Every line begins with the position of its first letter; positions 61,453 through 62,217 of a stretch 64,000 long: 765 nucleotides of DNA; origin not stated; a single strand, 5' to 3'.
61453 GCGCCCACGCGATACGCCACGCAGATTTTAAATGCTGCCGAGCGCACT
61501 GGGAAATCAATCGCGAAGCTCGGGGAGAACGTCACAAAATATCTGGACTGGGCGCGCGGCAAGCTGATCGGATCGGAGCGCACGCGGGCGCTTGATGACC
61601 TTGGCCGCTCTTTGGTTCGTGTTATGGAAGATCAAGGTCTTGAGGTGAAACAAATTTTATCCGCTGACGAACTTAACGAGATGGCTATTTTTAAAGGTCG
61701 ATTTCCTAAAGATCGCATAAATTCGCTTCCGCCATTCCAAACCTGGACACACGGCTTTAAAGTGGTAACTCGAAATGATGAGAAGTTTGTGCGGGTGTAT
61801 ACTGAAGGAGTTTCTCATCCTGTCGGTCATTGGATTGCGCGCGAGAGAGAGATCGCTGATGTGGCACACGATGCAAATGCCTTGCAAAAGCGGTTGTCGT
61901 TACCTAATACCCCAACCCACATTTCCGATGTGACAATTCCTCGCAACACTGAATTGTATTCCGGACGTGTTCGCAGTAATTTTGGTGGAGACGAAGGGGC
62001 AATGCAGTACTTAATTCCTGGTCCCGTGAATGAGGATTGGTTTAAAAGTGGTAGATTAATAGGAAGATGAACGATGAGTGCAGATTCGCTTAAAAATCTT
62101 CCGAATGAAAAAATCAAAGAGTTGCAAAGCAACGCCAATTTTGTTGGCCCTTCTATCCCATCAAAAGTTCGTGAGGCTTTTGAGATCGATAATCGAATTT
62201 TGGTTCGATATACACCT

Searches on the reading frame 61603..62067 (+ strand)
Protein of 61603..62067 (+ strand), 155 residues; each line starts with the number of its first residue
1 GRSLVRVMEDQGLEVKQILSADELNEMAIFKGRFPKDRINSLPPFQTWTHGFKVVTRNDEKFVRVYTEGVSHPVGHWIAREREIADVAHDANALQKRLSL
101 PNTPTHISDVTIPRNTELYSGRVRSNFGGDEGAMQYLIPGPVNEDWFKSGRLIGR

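Call 9: search_solved_structures(query=window:61633-62067:+, max_evalue=10, show_alignments=2)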
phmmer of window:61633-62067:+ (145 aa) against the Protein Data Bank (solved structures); distinct sequences matched with E-value up to 10: 1.
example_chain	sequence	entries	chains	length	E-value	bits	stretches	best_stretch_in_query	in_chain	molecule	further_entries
8glv_za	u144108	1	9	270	0.36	14.1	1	77-139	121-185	Cilia- and flagella-associated protein 77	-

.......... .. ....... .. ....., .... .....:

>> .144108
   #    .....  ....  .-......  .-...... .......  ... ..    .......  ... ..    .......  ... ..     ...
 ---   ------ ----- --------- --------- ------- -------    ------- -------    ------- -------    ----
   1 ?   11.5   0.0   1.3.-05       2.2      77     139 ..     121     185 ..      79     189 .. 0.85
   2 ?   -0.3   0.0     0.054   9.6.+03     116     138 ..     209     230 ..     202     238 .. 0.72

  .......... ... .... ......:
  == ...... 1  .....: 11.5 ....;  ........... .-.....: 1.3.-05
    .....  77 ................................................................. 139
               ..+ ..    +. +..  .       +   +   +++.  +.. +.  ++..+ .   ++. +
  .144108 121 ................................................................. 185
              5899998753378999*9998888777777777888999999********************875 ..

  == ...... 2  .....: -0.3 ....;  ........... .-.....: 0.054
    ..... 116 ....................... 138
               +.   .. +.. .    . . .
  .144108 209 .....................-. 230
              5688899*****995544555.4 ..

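Call 36: search_solved_structures(query=A3, max_evalue=10, show_alignments=3)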
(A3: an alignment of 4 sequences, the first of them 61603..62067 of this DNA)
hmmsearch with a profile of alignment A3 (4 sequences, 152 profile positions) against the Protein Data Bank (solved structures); distinct sequences matched with E-value up to 10: 1.
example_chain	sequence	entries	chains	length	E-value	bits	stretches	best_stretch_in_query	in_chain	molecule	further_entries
9u78_A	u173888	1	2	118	0.92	12.5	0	4-35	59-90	Single Chain Protein of De Novo Designed Helix Bundles-4EH2 with KDPV Loop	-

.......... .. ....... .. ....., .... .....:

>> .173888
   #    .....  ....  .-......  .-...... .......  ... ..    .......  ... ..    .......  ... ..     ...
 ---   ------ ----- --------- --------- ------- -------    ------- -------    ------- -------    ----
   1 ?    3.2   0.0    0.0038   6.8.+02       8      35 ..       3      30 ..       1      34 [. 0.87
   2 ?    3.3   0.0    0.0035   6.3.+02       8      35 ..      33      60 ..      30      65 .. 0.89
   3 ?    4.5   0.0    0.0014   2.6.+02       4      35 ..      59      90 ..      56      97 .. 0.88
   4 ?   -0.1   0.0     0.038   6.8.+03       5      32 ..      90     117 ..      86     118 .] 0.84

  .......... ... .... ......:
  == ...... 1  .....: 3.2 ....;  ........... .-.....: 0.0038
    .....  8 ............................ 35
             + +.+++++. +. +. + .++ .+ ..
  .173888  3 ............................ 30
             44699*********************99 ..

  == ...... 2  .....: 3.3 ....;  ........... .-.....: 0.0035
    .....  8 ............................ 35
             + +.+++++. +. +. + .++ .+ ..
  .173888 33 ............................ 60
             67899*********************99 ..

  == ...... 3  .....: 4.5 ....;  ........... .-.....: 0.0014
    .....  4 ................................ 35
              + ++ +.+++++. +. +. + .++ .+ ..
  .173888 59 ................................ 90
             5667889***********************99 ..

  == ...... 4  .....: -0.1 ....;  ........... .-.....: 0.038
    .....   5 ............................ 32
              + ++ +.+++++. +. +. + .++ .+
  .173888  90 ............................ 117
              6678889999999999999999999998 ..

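Call 38: search_protein_families(library=pfam, alignment_id=A3, max_evalue=10)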
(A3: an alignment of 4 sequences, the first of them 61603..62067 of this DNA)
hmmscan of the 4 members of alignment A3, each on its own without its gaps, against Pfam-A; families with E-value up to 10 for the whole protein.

A. member 1, window:61603-62067:+ (155 aa): 0 families

B. families by the number of members that match (of 4 scanned): 2 families
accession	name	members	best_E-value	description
PF15520.11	Ntox10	1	0.041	Novel toxin 10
PF00196.25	GerE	1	0.13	Bacterial regulatory proteins, luxR family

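Call 51: predict_structure(protein=window:61603-62067:+)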
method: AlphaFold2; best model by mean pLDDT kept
length: 155 residues; sequences in the alignment: 1
mean_pLDDT: 42.1   pTM: 0.32
mean pLDDT of the five models: 42.1, 33.6, 33.3, 28.7, 28.2
residues with pLDDT >= 90: 0; 70-90: 0; 50-70: 45; < 50: 110
segments of 3 or more residues with pLDDT < 50: 1-4, 6-8, 19-43, 48-52, 58-60, 68-74, 100-155
pLDDT, mean of each block of 10 residues (from residue 1): 48 47 37 33 48 52 51 52 52 52 30 30 33 34 39 32
secondary structure, 60 per line:
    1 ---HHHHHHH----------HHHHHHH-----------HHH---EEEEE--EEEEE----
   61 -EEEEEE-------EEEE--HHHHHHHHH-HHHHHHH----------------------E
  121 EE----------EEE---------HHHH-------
elements in order: H4-10 H21-27 E45-49 E52-56 E62-67 E75-78 H81-89 H91-97 E120-122 E133-135 H145-148

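Call 54: search_solved_structures(query=A4, max_evalue=10, show_alignments=3)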
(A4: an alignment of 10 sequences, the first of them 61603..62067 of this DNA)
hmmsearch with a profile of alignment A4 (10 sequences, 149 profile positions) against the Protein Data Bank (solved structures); distinct sequences matched with E-value up to 10: 8.
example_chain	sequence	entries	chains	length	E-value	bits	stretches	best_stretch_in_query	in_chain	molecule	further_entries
9qq7_A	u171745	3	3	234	0.097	15.8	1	59-139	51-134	Relaxase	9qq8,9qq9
4n6n_A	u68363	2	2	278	0.19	14.8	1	40-124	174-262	Legumain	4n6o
4aw9_A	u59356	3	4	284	0.2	14.7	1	40-124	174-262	LEGUMAIN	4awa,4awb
5lu8_A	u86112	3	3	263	0.26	14.4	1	40-122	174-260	Legumain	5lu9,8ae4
5lua_A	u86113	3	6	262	0.33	14.1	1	40-122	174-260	Legumain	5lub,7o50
8ae5_A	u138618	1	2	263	0.74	12.9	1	40-122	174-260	Legumain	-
4d3x_A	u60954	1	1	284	1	12.4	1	34-122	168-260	LEGUMAIN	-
7jil_Y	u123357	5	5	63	1.4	12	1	75-94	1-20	50S ribosomal protein L29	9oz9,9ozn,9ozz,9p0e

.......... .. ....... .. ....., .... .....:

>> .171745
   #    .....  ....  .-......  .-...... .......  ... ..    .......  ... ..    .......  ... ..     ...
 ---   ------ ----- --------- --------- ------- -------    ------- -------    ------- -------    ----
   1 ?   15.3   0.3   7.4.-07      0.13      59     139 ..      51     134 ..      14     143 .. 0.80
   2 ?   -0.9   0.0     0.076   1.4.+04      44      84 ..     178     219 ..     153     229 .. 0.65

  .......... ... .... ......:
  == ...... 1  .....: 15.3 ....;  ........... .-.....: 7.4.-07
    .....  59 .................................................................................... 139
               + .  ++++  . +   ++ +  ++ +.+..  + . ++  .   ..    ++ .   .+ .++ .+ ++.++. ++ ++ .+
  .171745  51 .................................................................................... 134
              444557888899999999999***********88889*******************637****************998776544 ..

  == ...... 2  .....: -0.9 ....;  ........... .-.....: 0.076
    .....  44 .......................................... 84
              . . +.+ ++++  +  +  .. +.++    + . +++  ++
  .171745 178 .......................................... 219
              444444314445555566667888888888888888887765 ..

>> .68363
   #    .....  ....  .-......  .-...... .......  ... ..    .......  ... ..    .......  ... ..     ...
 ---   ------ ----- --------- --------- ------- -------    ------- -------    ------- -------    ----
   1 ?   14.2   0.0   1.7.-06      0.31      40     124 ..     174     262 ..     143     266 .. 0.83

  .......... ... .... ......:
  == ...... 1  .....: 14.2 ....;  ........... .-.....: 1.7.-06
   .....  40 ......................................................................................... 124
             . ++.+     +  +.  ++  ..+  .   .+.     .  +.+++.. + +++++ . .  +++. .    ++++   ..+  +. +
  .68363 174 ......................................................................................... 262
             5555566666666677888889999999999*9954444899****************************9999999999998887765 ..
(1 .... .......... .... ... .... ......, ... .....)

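Call 55: search_protein_families(library=pfam, alignment_id=A4, max_evalue=10)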
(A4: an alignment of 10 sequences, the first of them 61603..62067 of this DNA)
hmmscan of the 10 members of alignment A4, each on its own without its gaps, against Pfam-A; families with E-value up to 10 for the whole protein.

A. member 1, window:61603-62067:+ (155 aa): 0 families

B. families by the number of members that match (of 10 scanned): 7 families
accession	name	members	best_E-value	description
PF22047.1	RecJ_C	1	0.014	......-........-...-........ exonuclease RecJ C-terminal domain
PF14398.11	ATPgrasp_YheCD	1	0.025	YheC/D like ATP-grasp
PF11569.14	Homez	1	0.026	Homeodomain leucine-zipper encoding, Homez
PF15520.11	Ntox10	1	0.041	Novel toxin 10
PF16217.10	M64_N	1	0.079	Peptidase M64 N-terminus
PF00196.25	GerE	1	0.13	Bacterial regulatory proteins, luxR family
PF11638.13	DnaA_N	1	0.22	DnaA N-terminal domain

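Call 56: search_protein_families(library=ncbifam, alignment_id=A4, max_evalue=10)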
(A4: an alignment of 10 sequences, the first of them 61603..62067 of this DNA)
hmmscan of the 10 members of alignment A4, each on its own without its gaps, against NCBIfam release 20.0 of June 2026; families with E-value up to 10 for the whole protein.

A. member 1, window:61603-62067:+ (155 aa): 0 families

B. families by the number of members that match (of 10 scanned): 2 families
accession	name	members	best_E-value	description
TIGR03696.1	Rhs_assc_core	1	5.5e-17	RHS repeat-associated core domain-containing protein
NF041261.1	RHS_core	1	0.066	RHS element core protein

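Call 64: find_related_loci(query=A6, collection=metagenome_contigs, flank=4000)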
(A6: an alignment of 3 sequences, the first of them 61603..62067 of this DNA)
Query A6 (155 aa) in metagenome_contigs; peptide patterns used: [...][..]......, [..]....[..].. (x = any residue, [..] = any of these).
302 stretches matched a pattern; 1 encode a relative of the query (tblastn E <= 1e-3); 1 distinct loci.
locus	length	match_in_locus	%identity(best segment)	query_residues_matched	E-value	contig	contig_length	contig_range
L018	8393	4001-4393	31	10-153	6e-19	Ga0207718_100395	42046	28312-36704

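Call 77: search_protein_families(library=pfam, proteins=[L018:50-4399:+], max_evalue=0.01)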
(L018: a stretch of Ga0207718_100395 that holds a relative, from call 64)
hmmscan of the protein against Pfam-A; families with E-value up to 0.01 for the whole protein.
L018:50-4399:+ (1450 aa): 1 family
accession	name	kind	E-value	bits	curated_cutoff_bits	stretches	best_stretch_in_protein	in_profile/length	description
PF18884.5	TSP3_bac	-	0.0023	18.2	25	1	438-450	1-13/22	Bacterial TSP3 repeat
